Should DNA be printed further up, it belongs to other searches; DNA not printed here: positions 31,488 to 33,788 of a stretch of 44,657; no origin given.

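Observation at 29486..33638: Divergently transcribed paralogous ~650-aa B12-radical SAM enzymes sharing a hydrophobic tail and a conserved extreme C-terminus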

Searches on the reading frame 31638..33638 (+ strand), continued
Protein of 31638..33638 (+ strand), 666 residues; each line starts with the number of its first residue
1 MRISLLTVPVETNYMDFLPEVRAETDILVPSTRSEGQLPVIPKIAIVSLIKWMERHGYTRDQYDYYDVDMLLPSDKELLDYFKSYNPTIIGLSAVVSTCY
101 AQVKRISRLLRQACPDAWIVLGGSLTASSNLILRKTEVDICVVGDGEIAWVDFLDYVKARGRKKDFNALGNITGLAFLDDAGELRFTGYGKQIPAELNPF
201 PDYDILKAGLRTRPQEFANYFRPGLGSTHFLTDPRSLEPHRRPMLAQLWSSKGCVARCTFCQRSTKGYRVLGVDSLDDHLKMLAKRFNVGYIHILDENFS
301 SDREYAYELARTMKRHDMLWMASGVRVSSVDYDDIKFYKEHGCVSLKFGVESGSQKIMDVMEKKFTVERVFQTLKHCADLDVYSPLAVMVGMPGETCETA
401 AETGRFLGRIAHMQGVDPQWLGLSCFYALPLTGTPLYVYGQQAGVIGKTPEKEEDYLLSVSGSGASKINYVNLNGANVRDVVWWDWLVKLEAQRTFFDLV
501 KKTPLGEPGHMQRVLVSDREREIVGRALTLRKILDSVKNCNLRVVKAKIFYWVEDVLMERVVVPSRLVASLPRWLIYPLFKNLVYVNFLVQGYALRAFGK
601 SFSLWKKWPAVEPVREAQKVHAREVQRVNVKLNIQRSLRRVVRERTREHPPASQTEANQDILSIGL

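Call 14: find_encoding_contigs(protein=P0002, flank=10000, max_places=3)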
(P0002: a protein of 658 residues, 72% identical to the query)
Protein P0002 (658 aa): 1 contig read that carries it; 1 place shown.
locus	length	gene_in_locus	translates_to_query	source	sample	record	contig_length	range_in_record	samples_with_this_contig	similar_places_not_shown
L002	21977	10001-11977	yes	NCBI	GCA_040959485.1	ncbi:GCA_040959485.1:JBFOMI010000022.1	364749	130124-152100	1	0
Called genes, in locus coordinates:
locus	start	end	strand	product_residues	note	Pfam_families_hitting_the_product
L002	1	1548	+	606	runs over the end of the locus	PF00664:ABC_membrane, PF00005:ABC_tran, PF02463:SMC_N (faint)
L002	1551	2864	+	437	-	-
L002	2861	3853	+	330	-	PF01073:3Beta_HSD, PF01370:Epimerase, PF02719:Polysacc_synt_2, PF04321:RmlD_sub_bind, PF05368:NmrA, PF07993:NAD_binding_4, PF13460:NAD_binding_10, PF16363:GDP_Man_Dehyd, +1 more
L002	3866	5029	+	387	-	PF01041:DegT_DnrJ_EryC1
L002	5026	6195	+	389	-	PF02350:Epimerase_2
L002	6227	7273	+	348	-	PF03102:NeuB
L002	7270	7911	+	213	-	PF17836:PglD_N, PF14602:Hexapep_2 (faint), PF25084:LbH_EIF2B (faint), PF25087:GMPPB_C (weak), PF00132:Hexapep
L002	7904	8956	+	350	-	PF00571:CBS, PF00483:NTP_transferase, PF12804:NTP_transf_3 (weak)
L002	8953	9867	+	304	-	PF01408:GFO_IDH_MocA (weak), PF22725:GFO_IDH_MocA_C3, PF02894:GFO_IDH_MocA_C (weak)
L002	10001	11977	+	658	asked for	PF02310:B12-binding, PF04055:Radical_SAM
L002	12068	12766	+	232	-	PF02348:CTP_transf_3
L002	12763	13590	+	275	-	PF00106:adh_short, PF01370:Epimerase (weak), PF08659:KR, PF13561:adh_short_C2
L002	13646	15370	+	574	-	-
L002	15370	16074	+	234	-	PF13489:Methyltransf_23, PF08241:Methyltransf_11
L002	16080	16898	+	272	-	PF13489:Methyltransf_23, PF13847:Methyltransf_31, PF08241:Methyltransf_11 (weak), PF08242:Methyltransf_12, PF13649:Methyltransf_25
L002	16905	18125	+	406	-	PF13439:Glyco_transf_4 (weak), PF13579:Glyco_trans_4_4 (weak), PF20706:GT4-conflict, PF00534:Glycos_transf_1, PF13692:Glyco_trans_1_4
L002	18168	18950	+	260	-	PF00483:NTP_transferase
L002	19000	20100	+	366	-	PF01370:Epimerase, PF16363:GDP_Man_Dehyd, PF02719:Polysacc_synt_2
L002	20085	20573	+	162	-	PF00908:dTDP_sugar_isom (weak)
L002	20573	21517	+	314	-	PF01073:3Beta_HSD, PF01370:Epimerase, PF02719:Polysacc_synt_2 (weak), PF04321:RmlD_sub_bind, PF13460:NAD_binding_10, PF16363:GDP_Man_Dehyd, PF07993:NAD_binding_4 (weak)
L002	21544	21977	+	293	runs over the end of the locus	PF00535:Glycos_transf_2, PF10111:Glyco_tranf_2_2, PF13641:Glyco_tranf_2_3, PF13632:Glyco_trans_2_3 (faint)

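Call 15: find_encoding_contigs(protein=P0060, flank=10000, max_places=2)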
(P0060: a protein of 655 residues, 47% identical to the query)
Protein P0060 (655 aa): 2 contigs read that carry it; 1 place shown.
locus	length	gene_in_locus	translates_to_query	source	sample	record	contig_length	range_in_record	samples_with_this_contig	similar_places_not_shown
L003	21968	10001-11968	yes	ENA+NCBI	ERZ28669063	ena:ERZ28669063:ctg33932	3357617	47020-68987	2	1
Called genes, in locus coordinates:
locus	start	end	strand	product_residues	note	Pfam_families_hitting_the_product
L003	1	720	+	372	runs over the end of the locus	PF01041:DegT_DnrJ_EryC1, PF00266:Aminotran_5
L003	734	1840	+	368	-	PF00266:Aminotran_5 (weak), PF01041:DegT_DnrJ_EryC1, PF01212:Beta_elim_lyase (faint)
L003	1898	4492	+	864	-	PF02776:TPP_enzyme_N, PF00205:TPP_enzyme_M, PF02775:TPP_enzyme_C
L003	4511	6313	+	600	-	PF02776:TPP_enzyme_N, PF00205:TPP_enzyme_M, PF02775:TPP_enzyme_C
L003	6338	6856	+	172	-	PF01965:DJ-1_PfpI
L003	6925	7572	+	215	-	PF00702:Hydrolase, PF12710:HAD (weak), PF13419:HAD_2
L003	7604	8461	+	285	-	-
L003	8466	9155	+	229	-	PF08241:Methyltransf_11, PF08242:Methyltransf_12 (weak), PF13649:Methyltransf_25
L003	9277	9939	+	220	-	PF00106:adh_short, PF13561:adh_short_C2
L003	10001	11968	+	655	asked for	PF02310:B12-binding, PF04055:Radical_SAM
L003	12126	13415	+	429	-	-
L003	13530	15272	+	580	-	PF00664:ABC_membrane, PF13555:AAA_29 (faint), PF00005:ABC_tran, PF02463:SMC_N (faint)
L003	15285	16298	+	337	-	PF02353:CMAS (weak), PF13489:Methyltransf_23, PF05175:MTS (weak), PF08241:Methyltransf_11, PF08242:Methyltransf_12, PF13649:Methyltransf_25, PF13847:Methyltransf_31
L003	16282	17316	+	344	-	PF00535:Glycos_transf_2, PF13641:Glyco_tranf_2_3 (weak)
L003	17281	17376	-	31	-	-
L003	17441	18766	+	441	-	PF01565:FAD_binding_4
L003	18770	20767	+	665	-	PF04464:Glyphos_transf (weak)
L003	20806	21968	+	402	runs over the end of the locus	PF13439:Glyco_transf_4, PF13579:Glyco_trans_4_4, PF00534:Glycos_transf_1, PF13692:Glyco_trans_1_4, PF13524:Glyco_trans_1_2 (weak)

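Call 16: find_encoding_contigs(protein=P0100, flank=10000, max_places=2)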
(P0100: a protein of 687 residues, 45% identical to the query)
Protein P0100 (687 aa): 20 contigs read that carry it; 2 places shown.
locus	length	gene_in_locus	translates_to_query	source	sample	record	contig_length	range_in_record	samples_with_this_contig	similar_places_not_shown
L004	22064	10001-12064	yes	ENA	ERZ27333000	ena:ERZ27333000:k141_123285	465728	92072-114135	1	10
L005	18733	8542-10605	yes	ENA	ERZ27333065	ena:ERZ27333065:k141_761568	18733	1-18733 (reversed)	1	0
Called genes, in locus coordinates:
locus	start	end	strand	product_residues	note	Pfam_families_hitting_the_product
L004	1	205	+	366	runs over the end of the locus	-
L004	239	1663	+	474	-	-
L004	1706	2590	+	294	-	-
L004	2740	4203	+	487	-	PF03062:MBOAT, PF13813:MBOAT_2 (faint)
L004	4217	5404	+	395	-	-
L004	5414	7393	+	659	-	-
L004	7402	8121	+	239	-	PF05050:Methyltransf_21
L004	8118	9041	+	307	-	PF00535:Glycos_transf_2 (weak)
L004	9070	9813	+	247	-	PF00535:Glycos_transf_2, PF13641:Glyco_tranf_2_3 (weak)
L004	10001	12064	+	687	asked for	PF02310:B12-binding, PF04055:Radical_SAM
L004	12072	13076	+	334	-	PF01370:Epimerase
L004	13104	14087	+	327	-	PF00852:Glyco_transf_10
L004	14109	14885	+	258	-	-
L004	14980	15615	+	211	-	-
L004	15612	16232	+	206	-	PF00702:Hydrolase, PF13419:HAD_2, PF13242:Hydrolase_like (weak)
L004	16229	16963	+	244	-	PF00483:NTP_transferase, PF12804:NTP_transf_3 (weak)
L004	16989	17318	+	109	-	-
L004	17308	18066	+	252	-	PF00483:NTP_transferase, PF12804:NTP_transf_3 (weak)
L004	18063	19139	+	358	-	PF07507:WavE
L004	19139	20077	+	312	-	-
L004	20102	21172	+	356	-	PF00535:Glycos_transf_2, PF10111:Glyco_tranf_2_2, PF13506:Glyco_transf_21 (weak), PF13641:Glyco_tranf_2_3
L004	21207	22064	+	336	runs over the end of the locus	-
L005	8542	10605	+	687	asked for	PF02310:B12-binding, PF04055:Radical_SAM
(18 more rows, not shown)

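Call 17: find_encoding_contigs(protein=P0117, flank=10000, max_places=2)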
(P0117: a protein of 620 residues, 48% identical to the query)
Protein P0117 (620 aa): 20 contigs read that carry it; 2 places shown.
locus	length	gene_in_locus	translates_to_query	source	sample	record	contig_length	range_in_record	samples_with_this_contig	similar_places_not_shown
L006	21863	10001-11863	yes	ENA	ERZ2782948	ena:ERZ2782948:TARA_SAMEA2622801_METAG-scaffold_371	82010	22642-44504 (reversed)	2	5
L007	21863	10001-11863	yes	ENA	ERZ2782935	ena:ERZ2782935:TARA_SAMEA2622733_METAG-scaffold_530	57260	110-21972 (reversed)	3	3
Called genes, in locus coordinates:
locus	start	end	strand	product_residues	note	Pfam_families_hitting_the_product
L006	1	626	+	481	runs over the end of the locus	-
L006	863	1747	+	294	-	PF00535:Glycos_transf_2, PF10111:Glyco_tranf_2_2, PF13641:Glyco_tranf_2_3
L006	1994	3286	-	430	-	-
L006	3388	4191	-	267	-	PF00106:adh_short, PF01370:Epimerase (weak), PF08659:KR, PF13561:adh_short_C2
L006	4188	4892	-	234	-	PF02348:CTP_transf_3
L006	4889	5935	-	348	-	PF01408:GFO_IDH_MocA, PF22725:GFO_IDH_MocA_C3, PF02894:GFO_IDH_MocA_C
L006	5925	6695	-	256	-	PF00977:His_biosynth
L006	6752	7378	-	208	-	PF00117:GATase, PF07685:GATase_3, PF01174:SNO (weak)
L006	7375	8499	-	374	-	-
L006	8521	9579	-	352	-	PF00571:CBS (faint), PF00483:NTP_transferase, PF12804:NTP_transf_3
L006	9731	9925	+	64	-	-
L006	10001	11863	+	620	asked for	PF02310:B12-binding, PF04055:Radical_SAM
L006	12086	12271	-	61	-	PF13683:rve_3 (weak)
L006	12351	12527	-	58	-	-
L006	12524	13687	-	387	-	PF02350:Epimerase_2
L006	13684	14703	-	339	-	PF03102:NeuB, PF08666:SAF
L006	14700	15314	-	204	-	PF17836:PglD_N, PF25084:LbH_EIF2B (faint), PF25087:GMPPB_C (faint), PF00132:Hexapep (weak)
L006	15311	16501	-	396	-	PF01041:DegT_DnrJ_EryC1, PF00155:Aminotran_1_2 (weak)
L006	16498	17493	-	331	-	PF00106:adh_short (weak), PF01073:3Beta_HSD, PF01370:Epimerase, PF02719:Polysacc_synt_2, PF04321:RmlD_sub_bind, PF07993:NAD_binding_4, PF13460:NAD_binding_10, PF16363:GDP_Man_Dehyd, +1 more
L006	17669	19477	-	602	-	PF00664:ABC_membrane (weak), PF00005:ABC_tran, PF02463:SMC_N (weak)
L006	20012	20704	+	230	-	PF16316:DUF4956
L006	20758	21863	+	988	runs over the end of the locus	PF13229:Beta_helix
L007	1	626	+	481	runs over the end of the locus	-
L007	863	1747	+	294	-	PF00535:Glycos_transf_2, PF10111:Glyco_tranf_2_2, PF13641:Glyco_tranf_2_3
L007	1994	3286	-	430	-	-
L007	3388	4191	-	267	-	PF00106:adh_short, PF01370:Epimerase (weak), PF08659:KR, PF13561:adh_short_C2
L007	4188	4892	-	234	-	PF02348:CTP_transf_3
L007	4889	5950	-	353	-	PF01408:GFO_IDH_MocA, PF02894:GFO_IDH_MocA_C, PF22725:GFO_IDH_MocA_C3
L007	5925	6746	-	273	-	PF00977:His_biosynth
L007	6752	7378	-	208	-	PF00117:GATase, PF07685:GATase_3, PF01174:SNO (weak)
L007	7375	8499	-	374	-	-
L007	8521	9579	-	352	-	PF00571:CBS (faint), PF00483:NTP_transferase, PF12804:NTP_transf_3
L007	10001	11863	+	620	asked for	PF02310:B12-binding, PF04055:Radical_SAM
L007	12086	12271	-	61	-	PF13683:rve_3 (weak)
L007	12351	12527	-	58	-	-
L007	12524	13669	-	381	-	PF02350:Epimerase_2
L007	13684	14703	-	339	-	PF03102:NeuB, PF08666:SAF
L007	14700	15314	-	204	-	PF17836:PglD_N, PF25084:LbH_EIF2B (faint), PF25087:GMPPB_C (faint), PF00132:Hexapep (weak)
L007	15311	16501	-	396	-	PF01041:DegT_DnrJ_EryC1, PF00155:Aminotran_1_2 (weak)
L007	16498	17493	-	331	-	PF00106:adh_short (weak), PF01073:3Beta_HSD, PF01370:Epimerase, PF02719:Polysacc_synt_2, PF04321:RmlD_sub_bind, PF07993:NAD_binding_4, PF13460:NAD_binding_10, PF16363:GDP_Man_Dehyd, +1 more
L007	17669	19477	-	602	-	PF00664:ABC_membrane (weak), PF00005:ABC_tran, PF02463:SMC_N (weak)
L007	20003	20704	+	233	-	PF16316:DUF4956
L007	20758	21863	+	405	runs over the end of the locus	?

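Call 19: search_solved_structures(query=window:31638-33638:+, max_evalue=0.01)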
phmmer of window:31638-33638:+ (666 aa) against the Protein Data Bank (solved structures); distinct sequences matched with E-value up to 0.01: 1.
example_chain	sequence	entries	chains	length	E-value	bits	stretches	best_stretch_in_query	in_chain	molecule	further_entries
6fd2_B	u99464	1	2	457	0.0067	18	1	238-407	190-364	Putative apramycin biosynthetic oxidoreductase 4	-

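Call 30: find_related_loci(query=A1, collection=genome_contigs, flank=10000)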
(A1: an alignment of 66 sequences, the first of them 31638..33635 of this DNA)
Query A1 (666 aa) in genome_contigs; peptide patterns used: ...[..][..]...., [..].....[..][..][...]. (x = any residue, [..] = any of these).
532 stretches matched a pattern; 488 encode a relative of the query (tblastn E <= 1e-3); the best 80 are kept; 80 distinct loci.
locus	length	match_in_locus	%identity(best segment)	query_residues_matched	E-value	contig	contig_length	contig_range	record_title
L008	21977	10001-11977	59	1-666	0e+0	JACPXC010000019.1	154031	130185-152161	MAG: Elusimicrobia bacterium isolate NC_groundwater_827_Pr1_B-0.1um_69_30 Montesol18_Bp1_scaffold_388651, whole genome s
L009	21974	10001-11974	57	1-666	0e+0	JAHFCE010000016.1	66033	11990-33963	MAG: Elusimicrobia bacterium isolate nzgw214 NODE_94_length_66034_cov_4.079059, whole genome shotgun sequence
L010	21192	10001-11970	66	1-666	0e+0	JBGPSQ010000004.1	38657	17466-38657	MAG: Gallionellaceae bacterium isolate OBJ1_062018_130_14 k141_1602974_length_38657_cov_10.0927, whole genome shotgun se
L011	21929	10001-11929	47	2-665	0e+0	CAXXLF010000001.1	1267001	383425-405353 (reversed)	MAG: Candidatus Binatia bacterium isolate 50cad74d-8dc2-4fe2-a9fc-fc20900c681e genome assembly, contig: contig_1, whole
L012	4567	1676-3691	47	32-665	0e+0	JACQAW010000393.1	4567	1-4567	MAG: Deltaproteobacteria bacterium isolate NC_groundwater_926_Pr1_S-0.2um_57_13 Montesol18-Sp2_coassembly_scaffold_97424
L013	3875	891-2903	45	26-665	0e+0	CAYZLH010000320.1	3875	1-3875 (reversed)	MAG TPA_asm: uncultured Bdellovibrionales bacterium isolate SRP319275_co1_73 genome assembly, contig: NODE_36511_length_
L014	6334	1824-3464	51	26-590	0e+0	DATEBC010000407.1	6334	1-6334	MAG TPA_asm: Sedimentisphaerales bacterium isolate SMAG_U8234 k141_3292293, whole genome shotgun sequence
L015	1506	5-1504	51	109-656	0e+0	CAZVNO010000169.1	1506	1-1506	MAG TPA_asm: uncultured Gammaproteobacteria bacterium isolate SRP286056_co3_9 genome assembly, contig: NODE_176811_lengt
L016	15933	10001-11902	46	1-666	0e+0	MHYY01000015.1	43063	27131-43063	MAG: Planctomycetes bacterium RIFCSPLOWO2_12_38_17 rifcsplowo2_12_sub10_scaffold_121, whole genome shotgun sequence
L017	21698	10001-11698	48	1-592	0e+0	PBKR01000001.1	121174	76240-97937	MAG: Nitrosomonadaceae bacterium isolate SP263 112947, whole genome shotgun sequence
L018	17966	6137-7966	42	1-665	6e-170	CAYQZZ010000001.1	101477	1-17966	MAG TPA_asm: uncultured Dehalococcoidaceae bacterium isolate binchicken_co103_286 genome assembly, contig: NODE_112_leng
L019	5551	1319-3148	42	1-665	7e-173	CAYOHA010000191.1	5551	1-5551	MAG TPA_asm: uncultured Dehalococcoidales bacterium isolate binchicken_co376_250 genome assembly, contig: NODE_20684_len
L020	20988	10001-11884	41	1-666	4e-170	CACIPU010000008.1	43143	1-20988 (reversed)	uncultured Pelagibacteraceae bacterium isolate AG-439-C13 genome assembly, contig: AG-439-C13_NODE_8, whole genome shotg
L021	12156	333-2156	43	29-665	4e-169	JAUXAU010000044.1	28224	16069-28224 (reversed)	MAG: Thermoplasmatota archaeon isolate CSMAG_2770 CSMAG_2770_k141_222500_length_28224_cov_19.9702, whole genome shotgun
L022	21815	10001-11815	43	32-665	1e-167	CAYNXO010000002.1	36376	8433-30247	MAG TPA_asm: Candidatus Undinarchaeota archaeon isolate binchicken_co266_153 genome assembly, contig: NODE_2018_length_3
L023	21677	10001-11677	47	1-573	6e-167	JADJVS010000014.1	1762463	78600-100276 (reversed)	MAG: Sulfuritalea sp. isolate Hjor_18-Q3-R7-51_MAXAC.006 tig00119763-10-17618800, whole genome shotgun sequence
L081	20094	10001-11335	36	41-490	6e-82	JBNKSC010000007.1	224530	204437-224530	MAG: Terasakiella sp. isolate B1B2.bin.14.orig k141_1505963, whole genome shotgun sequence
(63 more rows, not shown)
